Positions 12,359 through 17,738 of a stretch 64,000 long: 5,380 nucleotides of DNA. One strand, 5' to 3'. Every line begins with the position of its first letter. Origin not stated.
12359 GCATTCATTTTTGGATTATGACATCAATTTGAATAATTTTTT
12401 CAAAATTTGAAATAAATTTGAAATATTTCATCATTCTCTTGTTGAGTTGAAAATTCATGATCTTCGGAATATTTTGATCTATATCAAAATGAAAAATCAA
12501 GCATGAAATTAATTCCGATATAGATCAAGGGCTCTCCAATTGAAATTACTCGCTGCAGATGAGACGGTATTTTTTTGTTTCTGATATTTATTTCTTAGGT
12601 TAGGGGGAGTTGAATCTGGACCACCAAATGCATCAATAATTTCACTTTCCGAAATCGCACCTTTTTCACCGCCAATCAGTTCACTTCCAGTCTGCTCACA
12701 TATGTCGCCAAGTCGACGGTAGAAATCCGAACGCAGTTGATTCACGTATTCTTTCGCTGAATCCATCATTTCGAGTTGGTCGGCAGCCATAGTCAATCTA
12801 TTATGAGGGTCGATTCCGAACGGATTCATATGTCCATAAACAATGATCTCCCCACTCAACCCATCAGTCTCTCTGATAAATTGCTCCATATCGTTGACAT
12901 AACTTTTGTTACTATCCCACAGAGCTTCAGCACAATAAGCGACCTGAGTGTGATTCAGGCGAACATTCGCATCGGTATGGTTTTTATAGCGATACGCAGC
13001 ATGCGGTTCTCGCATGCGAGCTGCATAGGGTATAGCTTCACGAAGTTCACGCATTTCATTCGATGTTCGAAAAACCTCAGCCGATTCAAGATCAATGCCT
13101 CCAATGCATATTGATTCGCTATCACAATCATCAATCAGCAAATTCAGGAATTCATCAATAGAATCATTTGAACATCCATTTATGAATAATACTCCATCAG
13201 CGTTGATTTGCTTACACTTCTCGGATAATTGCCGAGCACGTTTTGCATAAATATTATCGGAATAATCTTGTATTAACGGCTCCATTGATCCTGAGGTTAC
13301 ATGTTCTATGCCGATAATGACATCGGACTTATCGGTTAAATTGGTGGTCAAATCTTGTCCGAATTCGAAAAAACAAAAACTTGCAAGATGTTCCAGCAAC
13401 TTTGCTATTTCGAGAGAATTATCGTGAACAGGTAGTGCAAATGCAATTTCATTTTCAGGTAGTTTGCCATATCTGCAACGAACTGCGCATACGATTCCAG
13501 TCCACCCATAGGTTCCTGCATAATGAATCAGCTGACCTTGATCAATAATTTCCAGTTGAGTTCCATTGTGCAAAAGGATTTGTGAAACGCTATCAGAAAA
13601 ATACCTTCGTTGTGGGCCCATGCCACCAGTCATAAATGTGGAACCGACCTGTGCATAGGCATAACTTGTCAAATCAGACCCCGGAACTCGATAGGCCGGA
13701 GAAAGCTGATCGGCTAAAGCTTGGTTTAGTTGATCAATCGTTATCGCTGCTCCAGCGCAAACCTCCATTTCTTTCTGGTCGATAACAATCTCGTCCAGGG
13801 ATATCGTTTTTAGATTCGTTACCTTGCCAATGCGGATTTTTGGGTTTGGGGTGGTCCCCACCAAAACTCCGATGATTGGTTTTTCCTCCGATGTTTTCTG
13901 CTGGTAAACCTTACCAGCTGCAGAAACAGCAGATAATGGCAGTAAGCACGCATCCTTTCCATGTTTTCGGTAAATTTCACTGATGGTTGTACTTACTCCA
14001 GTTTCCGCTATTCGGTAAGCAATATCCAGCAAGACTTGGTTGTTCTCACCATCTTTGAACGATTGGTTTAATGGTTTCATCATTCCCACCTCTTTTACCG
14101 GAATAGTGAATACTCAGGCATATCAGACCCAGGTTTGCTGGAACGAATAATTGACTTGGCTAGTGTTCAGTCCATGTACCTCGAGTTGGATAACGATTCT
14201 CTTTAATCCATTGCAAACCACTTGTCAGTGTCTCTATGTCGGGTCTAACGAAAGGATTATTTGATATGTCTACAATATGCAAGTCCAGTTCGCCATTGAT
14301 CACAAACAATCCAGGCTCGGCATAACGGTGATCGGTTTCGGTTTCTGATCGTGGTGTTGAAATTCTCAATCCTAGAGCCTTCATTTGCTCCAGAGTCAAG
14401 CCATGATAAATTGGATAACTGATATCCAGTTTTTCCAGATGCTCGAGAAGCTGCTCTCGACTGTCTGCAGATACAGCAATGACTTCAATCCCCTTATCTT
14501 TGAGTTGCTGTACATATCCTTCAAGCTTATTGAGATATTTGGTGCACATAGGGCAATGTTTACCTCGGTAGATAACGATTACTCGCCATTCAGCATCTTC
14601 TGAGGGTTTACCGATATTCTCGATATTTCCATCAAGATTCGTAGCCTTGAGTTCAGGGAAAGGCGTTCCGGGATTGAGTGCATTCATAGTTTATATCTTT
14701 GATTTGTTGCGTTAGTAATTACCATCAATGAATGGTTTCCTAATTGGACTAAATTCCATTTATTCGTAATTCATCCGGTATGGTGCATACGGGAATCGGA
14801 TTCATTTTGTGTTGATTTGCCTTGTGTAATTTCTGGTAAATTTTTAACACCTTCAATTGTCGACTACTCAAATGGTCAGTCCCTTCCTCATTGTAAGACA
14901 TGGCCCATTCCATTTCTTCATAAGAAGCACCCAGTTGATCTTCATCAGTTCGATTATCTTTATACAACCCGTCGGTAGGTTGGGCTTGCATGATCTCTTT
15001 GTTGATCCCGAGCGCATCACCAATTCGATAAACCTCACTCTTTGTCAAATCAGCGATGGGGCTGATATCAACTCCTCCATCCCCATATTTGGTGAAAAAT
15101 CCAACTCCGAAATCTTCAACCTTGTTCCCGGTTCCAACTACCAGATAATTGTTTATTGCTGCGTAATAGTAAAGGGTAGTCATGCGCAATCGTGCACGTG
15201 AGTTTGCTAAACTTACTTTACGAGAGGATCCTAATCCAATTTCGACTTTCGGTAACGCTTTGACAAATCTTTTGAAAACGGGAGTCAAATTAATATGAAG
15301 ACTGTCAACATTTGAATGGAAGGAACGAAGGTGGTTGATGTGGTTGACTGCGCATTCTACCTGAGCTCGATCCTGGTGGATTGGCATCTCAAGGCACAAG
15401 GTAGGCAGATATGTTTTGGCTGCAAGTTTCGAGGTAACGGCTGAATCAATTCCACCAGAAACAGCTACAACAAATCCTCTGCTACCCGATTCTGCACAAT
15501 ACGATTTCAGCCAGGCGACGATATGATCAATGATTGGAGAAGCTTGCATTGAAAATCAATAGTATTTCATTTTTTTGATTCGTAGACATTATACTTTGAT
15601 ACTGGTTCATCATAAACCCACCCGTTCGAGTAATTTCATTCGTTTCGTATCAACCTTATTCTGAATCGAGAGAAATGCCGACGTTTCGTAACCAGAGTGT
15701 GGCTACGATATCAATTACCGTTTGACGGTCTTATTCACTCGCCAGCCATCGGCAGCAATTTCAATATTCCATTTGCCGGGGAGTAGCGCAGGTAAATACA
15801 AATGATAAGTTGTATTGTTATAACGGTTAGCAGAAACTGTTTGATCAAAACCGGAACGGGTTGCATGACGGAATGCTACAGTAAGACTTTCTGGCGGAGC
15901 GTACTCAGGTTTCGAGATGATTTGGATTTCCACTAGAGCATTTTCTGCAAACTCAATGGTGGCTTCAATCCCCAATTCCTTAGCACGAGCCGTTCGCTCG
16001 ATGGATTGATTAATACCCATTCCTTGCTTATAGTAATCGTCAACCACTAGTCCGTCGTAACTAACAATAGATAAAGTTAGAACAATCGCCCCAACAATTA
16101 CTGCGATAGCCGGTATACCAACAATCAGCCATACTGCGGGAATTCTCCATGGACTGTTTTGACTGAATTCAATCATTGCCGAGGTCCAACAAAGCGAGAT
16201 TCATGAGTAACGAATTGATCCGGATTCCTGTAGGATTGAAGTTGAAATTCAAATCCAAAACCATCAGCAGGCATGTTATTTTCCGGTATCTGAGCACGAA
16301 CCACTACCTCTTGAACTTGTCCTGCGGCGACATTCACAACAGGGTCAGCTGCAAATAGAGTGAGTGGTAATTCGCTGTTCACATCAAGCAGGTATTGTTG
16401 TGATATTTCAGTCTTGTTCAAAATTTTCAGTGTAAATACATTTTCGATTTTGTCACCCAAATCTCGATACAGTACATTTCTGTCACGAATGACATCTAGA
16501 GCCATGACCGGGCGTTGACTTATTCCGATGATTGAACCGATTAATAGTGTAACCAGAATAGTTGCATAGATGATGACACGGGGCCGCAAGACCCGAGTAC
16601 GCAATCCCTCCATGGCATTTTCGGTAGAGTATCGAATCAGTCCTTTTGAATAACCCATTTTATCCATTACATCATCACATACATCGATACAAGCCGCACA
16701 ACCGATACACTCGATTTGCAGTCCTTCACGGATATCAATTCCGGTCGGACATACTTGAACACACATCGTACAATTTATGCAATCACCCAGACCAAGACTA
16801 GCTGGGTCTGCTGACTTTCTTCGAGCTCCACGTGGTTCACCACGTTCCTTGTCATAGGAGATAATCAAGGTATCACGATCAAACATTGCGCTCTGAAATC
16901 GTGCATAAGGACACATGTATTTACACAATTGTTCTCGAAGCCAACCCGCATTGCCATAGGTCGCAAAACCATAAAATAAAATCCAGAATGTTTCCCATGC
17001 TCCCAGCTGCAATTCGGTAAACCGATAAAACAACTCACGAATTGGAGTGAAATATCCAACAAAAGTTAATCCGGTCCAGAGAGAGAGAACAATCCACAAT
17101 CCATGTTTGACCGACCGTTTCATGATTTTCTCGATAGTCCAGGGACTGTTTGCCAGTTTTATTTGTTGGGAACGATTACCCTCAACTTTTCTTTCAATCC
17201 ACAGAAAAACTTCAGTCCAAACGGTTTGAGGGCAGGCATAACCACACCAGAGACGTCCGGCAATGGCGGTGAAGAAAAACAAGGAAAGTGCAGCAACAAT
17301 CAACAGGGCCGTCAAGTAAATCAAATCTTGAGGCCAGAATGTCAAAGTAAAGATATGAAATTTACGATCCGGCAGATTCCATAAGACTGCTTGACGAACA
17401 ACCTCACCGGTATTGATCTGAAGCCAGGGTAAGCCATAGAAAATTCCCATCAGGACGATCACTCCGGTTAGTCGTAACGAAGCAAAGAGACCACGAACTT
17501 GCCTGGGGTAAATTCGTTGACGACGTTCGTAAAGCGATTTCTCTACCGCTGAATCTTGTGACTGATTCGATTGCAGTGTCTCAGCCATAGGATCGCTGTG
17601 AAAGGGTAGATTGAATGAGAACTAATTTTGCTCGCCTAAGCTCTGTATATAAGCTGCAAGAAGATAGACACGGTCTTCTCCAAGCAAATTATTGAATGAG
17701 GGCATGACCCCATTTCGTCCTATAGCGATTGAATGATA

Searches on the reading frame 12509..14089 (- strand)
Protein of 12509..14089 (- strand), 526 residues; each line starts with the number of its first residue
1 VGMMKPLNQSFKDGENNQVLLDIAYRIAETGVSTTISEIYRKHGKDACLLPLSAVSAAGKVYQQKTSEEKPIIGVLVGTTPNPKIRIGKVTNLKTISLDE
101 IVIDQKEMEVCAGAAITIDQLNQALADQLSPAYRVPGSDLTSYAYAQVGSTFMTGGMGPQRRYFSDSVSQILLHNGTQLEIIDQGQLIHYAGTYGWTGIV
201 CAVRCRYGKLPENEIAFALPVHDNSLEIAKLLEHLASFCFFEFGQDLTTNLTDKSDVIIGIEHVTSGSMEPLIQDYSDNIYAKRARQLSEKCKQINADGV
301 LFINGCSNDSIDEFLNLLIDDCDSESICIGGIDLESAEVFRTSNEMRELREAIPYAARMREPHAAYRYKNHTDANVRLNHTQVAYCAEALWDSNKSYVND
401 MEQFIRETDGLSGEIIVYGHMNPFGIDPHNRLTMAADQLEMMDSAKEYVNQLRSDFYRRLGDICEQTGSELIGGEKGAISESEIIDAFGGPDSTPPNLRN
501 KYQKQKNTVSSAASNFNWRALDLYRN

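Call 29: search_protein_families(library=pfam, proteins=[window:12509-14089:-], max_evalue=0.00001)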
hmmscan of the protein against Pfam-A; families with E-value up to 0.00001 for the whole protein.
window:12509-14089:- (526 aa): 0 families

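Call 89: search_protein_families(library=pfam, proteins=[window:12509-14089:-], max_evalue=0.001)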
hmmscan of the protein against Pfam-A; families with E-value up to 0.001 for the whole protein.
window:12509-14089:- (526 aa): 1 family
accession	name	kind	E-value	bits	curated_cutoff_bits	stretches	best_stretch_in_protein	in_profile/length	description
PF01565.28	FAD_binding_4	-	0.00019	21.6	26.4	1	98-167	53-122/139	FAD binding domain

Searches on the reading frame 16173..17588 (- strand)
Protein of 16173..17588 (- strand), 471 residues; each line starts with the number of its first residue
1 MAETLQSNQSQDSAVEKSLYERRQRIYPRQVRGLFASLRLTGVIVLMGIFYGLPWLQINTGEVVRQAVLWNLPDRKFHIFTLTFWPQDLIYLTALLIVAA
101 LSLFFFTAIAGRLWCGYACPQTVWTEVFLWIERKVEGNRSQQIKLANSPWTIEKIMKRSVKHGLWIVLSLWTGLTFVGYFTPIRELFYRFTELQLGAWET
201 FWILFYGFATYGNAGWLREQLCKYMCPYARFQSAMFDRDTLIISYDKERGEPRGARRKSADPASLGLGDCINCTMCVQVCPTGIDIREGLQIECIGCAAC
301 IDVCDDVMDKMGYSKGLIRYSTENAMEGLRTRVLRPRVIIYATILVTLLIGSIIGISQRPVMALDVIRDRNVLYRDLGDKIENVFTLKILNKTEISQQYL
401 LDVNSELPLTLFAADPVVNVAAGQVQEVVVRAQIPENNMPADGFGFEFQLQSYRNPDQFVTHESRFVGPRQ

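Call 29: search_protein_families(library=pfam, proteins=[window:16173-17588:-], max_evalue=0.00001)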
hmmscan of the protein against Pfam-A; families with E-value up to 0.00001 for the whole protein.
window:16173-17588:- (471 aa): 6 families
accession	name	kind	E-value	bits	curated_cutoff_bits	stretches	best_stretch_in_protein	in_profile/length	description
PF13746.11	Fer4_18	-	9.3e-42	142.3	27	1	217-322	1-113/114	4Fe-4S dicluster domain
PF11614.14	FixG_C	-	5.4e-22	78.6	25.6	1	354-469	3-119/119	IG-like fold at C-terminal of FixG, putative oxidoreductase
PF12838.12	Fer4_7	-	1.6e-08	35.4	27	0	222-284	8-52/52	4Fe-4S dicluster domain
PF12801.12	Fer4_5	-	1.3e-07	31.9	22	1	95-135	4-45/48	4Fe-4S binding domain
PF13183.11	Fer4_8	-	1.8e-06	28.8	27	0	221-284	10-68/68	4Fe-4S dicluster domain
PF13187.11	Fer4_9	-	5.5e-06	26.8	27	0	222-283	8-50/52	4Fe-4S dicluster domain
